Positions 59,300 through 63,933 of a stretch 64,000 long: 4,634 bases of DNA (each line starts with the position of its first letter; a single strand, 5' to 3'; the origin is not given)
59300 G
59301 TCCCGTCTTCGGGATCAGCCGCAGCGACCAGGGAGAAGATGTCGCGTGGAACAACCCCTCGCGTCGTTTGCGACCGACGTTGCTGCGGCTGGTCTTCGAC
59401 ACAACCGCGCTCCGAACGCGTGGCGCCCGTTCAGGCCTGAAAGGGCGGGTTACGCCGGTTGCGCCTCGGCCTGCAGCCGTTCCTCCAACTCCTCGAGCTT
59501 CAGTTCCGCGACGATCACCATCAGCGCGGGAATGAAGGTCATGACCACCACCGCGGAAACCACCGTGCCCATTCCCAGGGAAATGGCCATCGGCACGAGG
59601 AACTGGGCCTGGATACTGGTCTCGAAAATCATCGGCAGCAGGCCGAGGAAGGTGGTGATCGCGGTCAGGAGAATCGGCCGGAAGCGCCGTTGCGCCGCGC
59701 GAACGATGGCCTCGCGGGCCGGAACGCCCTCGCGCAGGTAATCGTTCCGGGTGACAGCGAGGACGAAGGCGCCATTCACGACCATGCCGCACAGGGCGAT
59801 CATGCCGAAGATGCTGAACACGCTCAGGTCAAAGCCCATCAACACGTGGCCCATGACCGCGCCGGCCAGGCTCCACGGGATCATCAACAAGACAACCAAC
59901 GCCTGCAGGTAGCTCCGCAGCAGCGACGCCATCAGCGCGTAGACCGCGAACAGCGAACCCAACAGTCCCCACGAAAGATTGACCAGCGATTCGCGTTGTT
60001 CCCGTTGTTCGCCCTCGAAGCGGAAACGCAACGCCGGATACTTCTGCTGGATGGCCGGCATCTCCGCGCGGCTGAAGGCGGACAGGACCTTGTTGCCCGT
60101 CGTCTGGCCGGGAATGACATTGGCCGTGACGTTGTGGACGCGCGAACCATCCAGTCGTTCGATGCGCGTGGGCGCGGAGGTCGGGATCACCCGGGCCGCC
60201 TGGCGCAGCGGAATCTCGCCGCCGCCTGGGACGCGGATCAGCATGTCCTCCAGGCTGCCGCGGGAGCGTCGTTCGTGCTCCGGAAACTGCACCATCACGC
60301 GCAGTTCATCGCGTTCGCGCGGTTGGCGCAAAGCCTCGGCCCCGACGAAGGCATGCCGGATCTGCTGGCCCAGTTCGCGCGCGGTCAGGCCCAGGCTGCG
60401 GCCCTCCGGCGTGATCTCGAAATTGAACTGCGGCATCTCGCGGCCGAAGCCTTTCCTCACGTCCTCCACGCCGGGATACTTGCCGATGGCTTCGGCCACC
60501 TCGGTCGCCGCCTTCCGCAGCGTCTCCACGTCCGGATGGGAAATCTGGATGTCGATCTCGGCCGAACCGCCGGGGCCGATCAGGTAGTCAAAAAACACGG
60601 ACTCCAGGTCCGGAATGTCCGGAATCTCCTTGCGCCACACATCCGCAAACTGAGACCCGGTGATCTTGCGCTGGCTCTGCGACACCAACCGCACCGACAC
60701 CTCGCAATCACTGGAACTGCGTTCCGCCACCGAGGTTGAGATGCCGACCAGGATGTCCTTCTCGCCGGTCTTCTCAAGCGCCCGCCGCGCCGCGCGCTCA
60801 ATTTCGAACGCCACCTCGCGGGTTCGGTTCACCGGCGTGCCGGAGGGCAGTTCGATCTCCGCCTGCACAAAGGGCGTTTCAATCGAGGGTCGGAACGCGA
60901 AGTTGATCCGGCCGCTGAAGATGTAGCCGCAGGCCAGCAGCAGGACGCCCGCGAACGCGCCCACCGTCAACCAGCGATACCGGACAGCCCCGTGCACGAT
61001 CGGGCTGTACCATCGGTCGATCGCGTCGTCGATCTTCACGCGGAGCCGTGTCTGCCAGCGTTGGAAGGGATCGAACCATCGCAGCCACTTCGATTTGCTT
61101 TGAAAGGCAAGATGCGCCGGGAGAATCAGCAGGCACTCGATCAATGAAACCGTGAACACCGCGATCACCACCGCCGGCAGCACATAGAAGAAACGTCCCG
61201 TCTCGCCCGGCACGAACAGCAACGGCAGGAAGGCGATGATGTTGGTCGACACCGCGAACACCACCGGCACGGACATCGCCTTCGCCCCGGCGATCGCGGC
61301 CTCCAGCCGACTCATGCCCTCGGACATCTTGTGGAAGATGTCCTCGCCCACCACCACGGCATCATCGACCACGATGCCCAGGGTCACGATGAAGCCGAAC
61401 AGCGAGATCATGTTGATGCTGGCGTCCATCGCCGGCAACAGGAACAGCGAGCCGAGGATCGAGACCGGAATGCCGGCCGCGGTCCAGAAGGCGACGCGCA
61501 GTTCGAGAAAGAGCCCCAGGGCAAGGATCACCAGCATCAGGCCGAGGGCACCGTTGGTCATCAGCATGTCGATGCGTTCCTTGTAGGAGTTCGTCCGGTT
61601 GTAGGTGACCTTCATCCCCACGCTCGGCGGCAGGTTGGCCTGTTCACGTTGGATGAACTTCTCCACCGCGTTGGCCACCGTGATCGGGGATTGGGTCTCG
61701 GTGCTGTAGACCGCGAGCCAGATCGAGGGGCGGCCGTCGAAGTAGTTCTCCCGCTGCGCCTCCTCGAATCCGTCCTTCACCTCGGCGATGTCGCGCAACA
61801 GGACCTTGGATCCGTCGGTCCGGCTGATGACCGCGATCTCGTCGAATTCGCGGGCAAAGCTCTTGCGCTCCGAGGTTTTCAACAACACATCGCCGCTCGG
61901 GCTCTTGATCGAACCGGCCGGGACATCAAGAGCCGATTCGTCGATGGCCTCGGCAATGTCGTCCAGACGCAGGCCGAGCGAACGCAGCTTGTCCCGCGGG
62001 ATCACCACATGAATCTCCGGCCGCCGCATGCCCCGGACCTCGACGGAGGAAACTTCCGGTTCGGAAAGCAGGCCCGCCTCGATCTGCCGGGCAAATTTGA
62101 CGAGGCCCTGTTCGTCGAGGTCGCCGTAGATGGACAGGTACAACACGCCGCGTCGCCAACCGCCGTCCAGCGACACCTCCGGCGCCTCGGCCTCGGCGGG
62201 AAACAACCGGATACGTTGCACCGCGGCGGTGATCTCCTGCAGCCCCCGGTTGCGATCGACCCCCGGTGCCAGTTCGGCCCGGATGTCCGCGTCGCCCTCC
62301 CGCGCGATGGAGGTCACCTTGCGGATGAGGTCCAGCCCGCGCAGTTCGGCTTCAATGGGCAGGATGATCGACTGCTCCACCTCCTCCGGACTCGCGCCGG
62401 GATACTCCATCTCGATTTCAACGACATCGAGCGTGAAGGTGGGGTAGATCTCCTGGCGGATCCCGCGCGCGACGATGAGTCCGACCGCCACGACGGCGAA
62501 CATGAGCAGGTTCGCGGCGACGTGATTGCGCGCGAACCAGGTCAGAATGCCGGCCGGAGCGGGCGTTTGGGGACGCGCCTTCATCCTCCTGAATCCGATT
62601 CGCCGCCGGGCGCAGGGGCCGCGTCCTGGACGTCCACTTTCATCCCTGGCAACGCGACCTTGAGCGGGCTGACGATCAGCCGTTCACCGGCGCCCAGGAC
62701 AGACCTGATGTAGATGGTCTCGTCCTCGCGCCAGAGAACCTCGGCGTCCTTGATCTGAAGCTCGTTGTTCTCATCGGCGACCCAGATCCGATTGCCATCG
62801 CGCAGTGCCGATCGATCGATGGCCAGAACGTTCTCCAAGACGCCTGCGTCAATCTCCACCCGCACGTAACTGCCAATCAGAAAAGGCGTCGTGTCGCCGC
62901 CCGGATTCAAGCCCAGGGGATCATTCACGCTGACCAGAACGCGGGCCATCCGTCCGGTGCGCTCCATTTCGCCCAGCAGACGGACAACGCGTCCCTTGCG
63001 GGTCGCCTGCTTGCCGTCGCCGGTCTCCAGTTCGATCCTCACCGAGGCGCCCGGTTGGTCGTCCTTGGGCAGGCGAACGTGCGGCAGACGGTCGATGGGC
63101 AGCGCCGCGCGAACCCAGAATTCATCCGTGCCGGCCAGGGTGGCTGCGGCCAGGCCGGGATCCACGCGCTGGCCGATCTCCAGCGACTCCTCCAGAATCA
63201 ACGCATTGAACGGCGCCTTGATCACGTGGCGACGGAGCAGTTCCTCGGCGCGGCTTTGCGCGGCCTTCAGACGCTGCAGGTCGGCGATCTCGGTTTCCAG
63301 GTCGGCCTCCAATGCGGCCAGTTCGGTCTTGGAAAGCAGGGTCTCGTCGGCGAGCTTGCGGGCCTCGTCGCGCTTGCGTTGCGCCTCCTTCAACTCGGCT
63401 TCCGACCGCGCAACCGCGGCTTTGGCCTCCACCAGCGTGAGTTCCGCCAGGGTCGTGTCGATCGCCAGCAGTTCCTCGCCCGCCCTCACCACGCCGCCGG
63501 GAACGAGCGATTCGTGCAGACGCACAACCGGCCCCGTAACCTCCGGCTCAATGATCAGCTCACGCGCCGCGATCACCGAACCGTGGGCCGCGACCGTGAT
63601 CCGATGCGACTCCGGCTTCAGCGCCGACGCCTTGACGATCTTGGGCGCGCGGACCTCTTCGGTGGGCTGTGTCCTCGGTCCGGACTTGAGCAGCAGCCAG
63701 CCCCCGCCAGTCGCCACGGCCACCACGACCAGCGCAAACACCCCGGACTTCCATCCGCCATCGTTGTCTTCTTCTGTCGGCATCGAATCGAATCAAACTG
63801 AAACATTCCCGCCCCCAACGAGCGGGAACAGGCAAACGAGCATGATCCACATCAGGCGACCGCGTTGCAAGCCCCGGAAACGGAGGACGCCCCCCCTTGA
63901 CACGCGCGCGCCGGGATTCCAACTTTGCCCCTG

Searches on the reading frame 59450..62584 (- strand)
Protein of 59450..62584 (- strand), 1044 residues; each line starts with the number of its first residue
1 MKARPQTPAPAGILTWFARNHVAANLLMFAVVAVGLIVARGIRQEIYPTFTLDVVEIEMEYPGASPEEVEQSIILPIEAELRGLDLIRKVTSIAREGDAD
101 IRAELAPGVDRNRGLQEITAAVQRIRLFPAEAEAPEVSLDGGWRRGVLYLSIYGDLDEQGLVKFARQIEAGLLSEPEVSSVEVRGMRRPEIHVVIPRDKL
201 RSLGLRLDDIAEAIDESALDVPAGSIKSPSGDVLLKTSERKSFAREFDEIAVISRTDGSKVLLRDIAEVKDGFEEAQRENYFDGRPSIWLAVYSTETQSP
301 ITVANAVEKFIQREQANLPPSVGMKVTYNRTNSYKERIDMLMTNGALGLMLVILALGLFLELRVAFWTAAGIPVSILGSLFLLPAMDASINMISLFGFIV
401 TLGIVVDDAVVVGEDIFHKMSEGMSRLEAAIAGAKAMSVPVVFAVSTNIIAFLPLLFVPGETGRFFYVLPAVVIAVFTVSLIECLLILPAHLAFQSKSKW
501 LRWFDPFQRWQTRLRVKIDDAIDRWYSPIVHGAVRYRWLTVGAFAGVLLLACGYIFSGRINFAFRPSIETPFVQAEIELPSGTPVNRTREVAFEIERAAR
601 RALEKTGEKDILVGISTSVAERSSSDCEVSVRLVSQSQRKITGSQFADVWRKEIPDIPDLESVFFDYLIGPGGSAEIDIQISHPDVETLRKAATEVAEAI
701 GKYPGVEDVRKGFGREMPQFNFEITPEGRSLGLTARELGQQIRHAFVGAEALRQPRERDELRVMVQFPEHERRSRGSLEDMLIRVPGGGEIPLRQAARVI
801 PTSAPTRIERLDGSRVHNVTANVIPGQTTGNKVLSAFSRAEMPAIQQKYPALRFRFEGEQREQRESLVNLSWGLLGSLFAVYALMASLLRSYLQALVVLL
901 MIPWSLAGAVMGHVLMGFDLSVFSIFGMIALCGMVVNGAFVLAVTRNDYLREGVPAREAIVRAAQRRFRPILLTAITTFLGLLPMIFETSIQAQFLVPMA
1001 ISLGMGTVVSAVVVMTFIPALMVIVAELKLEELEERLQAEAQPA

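Call 28: search_protein_families(library=pfam, max_evalue=0.00001, proteins=[window:59450-62584:-])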
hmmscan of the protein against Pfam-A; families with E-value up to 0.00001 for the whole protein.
window:59450-62584:- (1044 aa): 1 family
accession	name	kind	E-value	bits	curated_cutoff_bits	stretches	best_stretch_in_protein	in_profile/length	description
PF00873.25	ACR_tran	-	1.2e-161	540.1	28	1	15-1025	3-1020/1021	AcrB/AcrD/AcrF family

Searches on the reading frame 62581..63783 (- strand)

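Call 28: search_protein_families(library=pfam, max_evalue=0.00001, proteins=[window:62581-63783:-])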
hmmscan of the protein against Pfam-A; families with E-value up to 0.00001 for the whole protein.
window:62581-63783:- (400 aa): 2 families
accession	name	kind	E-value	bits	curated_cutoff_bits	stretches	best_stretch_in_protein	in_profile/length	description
PF13437.12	HlyD_3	-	2.7e-16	60.6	22.2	1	187-296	1-98/106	HlyD family secretion protein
PF16576.10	HlyD_D23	-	1.1e-09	38.3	30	1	74-289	18-204/214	Barrel-sandwich domain of CusB or HlyD membrane-fusion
